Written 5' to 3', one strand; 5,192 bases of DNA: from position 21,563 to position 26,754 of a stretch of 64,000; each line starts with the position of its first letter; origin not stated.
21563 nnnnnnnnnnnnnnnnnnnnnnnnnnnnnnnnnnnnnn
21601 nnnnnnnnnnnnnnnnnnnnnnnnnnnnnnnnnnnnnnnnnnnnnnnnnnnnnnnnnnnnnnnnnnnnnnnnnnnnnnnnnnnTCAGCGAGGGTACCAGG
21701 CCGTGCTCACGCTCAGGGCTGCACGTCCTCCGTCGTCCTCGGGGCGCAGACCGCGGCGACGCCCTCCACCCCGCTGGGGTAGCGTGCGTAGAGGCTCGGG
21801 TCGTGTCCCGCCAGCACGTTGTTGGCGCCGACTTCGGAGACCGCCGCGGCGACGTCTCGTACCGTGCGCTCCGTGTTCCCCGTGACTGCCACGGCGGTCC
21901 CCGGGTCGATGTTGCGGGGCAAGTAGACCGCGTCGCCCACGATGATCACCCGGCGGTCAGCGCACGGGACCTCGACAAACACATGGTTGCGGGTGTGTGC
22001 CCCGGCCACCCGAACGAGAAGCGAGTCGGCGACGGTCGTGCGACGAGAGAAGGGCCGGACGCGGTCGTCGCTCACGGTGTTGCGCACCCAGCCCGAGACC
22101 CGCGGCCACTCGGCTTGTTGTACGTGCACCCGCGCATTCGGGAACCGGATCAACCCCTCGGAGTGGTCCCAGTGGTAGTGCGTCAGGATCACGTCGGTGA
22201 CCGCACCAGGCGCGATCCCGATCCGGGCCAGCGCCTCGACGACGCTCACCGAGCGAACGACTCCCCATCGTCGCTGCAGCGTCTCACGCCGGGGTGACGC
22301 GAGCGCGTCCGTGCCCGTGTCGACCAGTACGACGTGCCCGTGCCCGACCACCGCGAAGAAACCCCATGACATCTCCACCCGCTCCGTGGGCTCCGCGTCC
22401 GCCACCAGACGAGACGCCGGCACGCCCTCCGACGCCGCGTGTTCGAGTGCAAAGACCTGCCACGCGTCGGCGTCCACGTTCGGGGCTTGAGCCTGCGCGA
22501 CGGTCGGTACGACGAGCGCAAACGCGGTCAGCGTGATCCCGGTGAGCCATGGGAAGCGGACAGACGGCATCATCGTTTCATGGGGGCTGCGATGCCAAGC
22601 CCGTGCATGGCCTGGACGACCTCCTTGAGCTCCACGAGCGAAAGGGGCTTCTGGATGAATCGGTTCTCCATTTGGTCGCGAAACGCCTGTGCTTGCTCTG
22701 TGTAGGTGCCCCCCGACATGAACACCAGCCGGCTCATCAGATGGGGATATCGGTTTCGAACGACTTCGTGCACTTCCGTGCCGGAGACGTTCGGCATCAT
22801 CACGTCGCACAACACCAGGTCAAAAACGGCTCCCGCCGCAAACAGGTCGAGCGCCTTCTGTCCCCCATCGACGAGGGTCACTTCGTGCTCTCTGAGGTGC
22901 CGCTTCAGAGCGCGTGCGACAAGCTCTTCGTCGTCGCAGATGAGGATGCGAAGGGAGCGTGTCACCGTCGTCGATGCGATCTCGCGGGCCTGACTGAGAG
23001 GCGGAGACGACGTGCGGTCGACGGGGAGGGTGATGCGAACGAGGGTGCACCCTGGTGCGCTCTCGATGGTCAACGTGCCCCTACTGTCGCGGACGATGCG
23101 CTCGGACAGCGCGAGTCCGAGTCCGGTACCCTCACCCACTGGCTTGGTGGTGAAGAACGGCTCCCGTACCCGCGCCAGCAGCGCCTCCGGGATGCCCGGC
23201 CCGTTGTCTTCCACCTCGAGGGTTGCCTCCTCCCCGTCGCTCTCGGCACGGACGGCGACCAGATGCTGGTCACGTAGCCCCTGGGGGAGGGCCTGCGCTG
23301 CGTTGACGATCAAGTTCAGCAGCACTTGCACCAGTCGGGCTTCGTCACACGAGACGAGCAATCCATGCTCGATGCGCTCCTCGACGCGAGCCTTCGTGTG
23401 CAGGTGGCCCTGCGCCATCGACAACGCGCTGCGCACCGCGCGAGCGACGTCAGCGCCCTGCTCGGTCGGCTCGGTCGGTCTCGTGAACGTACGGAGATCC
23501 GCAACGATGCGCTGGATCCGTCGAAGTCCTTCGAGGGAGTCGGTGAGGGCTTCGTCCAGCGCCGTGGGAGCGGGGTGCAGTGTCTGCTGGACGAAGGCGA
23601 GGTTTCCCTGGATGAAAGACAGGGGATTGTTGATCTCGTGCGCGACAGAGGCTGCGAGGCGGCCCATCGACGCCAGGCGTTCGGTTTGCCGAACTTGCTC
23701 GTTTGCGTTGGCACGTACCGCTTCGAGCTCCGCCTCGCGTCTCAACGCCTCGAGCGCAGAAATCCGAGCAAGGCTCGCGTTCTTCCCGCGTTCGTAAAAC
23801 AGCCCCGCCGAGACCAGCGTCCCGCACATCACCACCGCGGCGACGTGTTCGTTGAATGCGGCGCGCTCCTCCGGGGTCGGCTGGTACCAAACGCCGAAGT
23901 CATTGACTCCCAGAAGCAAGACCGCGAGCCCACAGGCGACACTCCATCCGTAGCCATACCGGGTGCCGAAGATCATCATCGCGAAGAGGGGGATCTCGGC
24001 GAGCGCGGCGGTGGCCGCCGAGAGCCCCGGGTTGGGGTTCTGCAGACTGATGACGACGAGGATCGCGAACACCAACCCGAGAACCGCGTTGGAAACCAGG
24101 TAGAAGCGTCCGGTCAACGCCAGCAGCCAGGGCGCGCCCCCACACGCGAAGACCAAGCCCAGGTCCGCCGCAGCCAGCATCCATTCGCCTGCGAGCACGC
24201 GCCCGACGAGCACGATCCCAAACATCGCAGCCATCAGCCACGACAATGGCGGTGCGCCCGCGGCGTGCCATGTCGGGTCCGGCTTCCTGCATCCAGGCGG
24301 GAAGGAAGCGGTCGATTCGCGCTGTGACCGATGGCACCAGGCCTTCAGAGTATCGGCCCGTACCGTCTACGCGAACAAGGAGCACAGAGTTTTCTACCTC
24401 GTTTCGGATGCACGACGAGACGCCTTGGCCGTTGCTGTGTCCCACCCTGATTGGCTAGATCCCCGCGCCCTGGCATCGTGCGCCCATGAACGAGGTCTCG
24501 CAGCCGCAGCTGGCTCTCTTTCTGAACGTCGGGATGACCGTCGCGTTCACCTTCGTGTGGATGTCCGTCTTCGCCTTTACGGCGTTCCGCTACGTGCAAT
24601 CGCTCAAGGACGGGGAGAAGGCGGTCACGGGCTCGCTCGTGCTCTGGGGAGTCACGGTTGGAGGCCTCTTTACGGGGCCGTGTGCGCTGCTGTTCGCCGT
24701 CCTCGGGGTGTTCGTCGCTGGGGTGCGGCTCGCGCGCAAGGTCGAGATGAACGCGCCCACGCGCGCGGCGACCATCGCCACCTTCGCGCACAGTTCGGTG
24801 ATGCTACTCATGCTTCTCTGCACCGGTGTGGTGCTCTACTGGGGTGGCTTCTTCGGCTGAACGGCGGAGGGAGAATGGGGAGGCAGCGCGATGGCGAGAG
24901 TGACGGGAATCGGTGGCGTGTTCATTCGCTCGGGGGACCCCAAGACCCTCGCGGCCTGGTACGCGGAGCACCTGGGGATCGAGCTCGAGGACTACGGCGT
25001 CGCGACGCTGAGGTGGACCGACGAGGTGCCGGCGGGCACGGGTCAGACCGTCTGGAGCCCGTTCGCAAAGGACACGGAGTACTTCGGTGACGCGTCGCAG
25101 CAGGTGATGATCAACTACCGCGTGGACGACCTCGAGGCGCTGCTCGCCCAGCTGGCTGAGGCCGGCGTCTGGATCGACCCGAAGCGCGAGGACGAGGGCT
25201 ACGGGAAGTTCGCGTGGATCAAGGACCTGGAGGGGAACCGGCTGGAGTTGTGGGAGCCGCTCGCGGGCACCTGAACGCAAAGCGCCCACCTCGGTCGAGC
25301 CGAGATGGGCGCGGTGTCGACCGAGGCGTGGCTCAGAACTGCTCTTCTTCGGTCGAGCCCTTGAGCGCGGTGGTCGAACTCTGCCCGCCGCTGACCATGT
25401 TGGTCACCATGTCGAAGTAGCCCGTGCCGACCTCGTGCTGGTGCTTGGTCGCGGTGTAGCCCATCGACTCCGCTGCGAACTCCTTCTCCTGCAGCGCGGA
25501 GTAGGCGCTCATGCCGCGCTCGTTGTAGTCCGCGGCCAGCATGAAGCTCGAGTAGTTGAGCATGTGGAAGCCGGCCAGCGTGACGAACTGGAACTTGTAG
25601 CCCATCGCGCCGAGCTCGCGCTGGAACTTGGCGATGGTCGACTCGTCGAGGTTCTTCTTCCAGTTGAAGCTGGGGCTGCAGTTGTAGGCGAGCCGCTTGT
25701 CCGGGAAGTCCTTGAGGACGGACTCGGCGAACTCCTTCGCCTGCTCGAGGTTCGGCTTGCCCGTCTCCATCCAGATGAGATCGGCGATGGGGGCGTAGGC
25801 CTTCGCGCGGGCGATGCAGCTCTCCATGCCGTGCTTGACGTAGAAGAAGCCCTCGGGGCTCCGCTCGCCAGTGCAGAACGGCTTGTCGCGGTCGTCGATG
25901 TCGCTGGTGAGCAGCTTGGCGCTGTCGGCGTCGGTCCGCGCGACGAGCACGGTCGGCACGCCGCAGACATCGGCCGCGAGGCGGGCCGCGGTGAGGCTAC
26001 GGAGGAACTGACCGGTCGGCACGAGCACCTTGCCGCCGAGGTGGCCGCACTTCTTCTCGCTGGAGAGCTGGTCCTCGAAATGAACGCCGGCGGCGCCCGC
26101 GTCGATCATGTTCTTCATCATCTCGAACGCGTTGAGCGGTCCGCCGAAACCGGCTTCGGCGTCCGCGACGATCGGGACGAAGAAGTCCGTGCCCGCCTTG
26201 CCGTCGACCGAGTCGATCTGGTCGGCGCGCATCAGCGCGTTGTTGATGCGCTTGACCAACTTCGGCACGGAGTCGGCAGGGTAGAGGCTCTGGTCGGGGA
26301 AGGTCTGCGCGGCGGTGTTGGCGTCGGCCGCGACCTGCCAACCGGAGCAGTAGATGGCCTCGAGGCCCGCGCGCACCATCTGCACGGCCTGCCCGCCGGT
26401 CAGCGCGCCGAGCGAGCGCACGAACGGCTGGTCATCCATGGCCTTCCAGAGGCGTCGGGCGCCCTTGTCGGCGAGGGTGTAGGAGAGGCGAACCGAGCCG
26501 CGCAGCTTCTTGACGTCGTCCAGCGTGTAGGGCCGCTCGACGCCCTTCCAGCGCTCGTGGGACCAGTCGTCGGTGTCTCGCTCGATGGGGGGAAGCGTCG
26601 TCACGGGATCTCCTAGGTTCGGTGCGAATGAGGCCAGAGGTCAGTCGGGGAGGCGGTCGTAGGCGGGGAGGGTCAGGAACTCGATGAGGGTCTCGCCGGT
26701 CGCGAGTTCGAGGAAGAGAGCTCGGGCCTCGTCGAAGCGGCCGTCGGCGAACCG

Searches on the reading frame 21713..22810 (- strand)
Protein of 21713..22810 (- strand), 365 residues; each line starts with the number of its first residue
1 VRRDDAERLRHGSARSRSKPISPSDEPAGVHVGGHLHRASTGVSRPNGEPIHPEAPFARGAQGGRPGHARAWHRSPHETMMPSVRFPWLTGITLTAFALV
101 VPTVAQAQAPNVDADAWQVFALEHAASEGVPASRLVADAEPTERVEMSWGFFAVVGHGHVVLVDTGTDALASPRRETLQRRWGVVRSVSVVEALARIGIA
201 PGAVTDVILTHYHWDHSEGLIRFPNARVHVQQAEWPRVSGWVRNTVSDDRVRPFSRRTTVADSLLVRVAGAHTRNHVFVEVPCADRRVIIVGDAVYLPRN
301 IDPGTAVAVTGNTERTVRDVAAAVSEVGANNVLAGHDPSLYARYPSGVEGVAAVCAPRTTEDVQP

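Call 3: search_protein_families(library=pfam, proteins=[window:21713-22810:-], max_evalue=0.1)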
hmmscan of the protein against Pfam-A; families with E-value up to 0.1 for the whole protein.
window:21713-22810:- (365 aa): 3 families
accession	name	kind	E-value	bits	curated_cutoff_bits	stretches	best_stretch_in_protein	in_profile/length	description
PF00753.33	Lactamase_B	-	1.3e-14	55.1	22.7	1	154-305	11-161/196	Metallo-beta-lactamase superfamily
PF12706.13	Lactamase_B_2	-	0.02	14.9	27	1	201-261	28-99/200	Beta-lactamase superfamily domain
PF09203.16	MspA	-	0.058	13.7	22.9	0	190-232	102-147/179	MspA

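Call 4: search_protein_families(library=ncbifam, proteins=[window:21713-22810:-], max_evalue=0.1)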
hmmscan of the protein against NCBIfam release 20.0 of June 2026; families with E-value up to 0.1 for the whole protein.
window:21713-22810:- (365 aa): 10 families
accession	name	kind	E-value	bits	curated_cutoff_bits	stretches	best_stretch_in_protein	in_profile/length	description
NF047979.1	lactonase_AidB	equivalog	1.3e-12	47.6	360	1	122-235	26-130/271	AidB family quorum-quenching N-acyl homoserine lactonase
NF045699.1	AHLLactAiiA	equivalog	1.8e-10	40.5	375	1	138-339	23-239/251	quorum-quenching N-acyl homoserine lactonase AiiA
NF047919.1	lactonase_YtnP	equivalog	5.3e-10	39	425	1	153-293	51-208/274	YtnP family quorum-quenching lactonase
NF045700.1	AHLLactAttM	equivalog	2e-09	37.4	390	1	186-235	76-125/257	AttM family quorum-quenching N-acyl homoserine lactonase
NF047925.1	pyridox_lacton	equivalog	4.9e-06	26.5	325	1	186-236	71-121/268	4-pyridoxolactonase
NF047976.1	lactonase_AhlS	equivalog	0.00045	19.4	475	1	190-235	90-135/276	AhlS family quorum-quenching N-acyl homoserine lactonase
TIGR03413.1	GSH_gloB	equivalog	0.00073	19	200.8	1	203-295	43-128/248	hydroxyacylglutathione hydrolase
NF000469.2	CAR_gen_B3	exception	0.012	14.7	500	1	190-239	99-151/311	CAR family subclass B3 metallo-beta-lactamase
TIGR02651.1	RNase_Z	equivalog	0.017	14.2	292.95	1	194-221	42-69/302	ribonuclease Z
TIGR03307.1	PhnP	equivalog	0.024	14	272.25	1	200-222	63-85/249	phosphonate metabolism protein PhnP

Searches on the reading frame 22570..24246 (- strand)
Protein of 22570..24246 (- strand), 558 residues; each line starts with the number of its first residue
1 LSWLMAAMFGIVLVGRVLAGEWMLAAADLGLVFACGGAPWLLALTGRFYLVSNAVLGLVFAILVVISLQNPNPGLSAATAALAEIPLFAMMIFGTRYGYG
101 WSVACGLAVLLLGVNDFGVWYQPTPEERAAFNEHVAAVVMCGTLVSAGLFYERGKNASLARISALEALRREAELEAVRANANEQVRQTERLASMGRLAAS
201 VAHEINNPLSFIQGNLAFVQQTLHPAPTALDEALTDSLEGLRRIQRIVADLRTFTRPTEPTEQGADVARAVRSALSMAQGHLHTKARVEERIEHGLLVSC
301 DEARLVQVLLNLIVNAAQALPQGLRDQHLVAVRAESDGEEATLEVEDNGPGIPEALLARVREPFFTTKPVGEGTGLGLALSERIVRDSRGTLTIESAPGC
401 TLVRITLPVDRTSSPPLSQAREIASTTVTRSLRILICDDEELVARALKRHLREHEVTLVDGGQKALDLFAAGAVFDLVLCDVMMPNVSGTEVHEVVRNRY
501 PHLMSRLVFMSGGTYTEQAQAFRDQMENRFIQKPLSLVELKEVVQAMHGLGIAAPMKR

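Call 3: search_protein_families(library=pfam, proteins=[window:22570-24246:-], max_evalue=0.1)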
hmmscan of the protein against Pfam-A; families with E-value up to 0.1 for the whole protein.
window:22570-24246:- (558 aa): 6 families
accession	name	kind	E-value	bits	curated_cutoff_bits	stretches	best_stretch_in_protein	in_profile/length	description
PF02518.31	HATPase_c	-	1.7e-22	80.4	26.4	1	301-410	2-110/111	Histidine kinase-, DNA gyrase B-, and HSP90-like ATPase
PF00072.30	Response_reg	-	7.9e-15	55.4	30.2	1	434-544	1-110/111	Response regulator receiver domain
PF00512.31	HisKA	-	5e-12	46.1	26.9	1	194-258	2-64/66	His Kinase A (phospho-acceptor) domain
PF13581.12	HATPase_c_2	-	7.7e-05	23.1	27.4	1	312-406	39-126/127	Histidine kinase-like ATPase domain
PF14501.12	HATPase_c_5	-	0.0014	18.9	22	1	305-408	6-102/102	GHKL domain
PF10686.14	YAcAr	-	0.022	15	28.2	1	437-471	11-46/66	YspA, cpYpsA-related SLOG family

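Call 47: search_protein_families(library=padloc, proteins=[window:22570-24246:-], max_evalue=0.01)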
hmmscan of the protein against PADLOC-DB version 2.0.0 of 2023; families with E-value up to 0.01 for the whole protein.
window:22570-24246:- (558 aa): 0 families

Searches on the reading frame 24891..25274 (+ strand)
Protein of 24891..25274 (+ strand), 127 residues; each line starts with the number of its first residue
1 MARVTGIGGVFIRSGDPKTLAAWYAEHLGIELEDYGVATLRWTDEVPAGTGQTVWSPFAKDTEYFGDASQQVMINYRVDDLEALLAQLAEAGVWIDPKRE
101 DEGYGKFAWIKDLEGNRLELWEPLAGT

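Call 64: search_protein_families(library=pfam, proteins=[window:24891-25274:+], max_evalue=0.001)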
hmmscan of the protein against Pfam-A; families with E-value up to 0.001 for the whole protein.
window:24891-25274:+ (127 aa): 2 families
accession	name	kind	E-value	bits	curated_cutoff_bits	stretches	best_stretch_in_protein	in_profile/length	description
PF00903.31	Glyoxalase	-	4.9e-09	37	20.6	1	7-120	2-121/121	Glyoxalase/Bleomycin resistance protein/Dioxygenase superfamily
PF18029.7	Glyoxalase_6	-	5.7e-07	30.6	23.6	1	10-120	2-105/106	Glyoxalase-like domain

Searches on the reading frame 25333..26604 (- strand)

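Call 64: search_protein_families(library=pfam, proteins=[window:25333-26604:-], max_evalue=0.001)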
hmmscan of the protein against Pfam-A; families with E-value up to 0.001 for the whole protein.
window:25333-26604:- (423 aa): 2 families
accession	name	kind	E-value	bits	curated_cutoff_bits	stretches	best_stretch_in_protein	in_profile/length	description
PF00463.27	ICL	-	1.1e-101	341.4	26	2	13-250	8-257/526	Isocitrate lyase family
PF13714.12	PEP_mutase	-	1e-15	58.4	31.5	1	75-271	24-167/240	Phosphoenolpyruvate phosphomutase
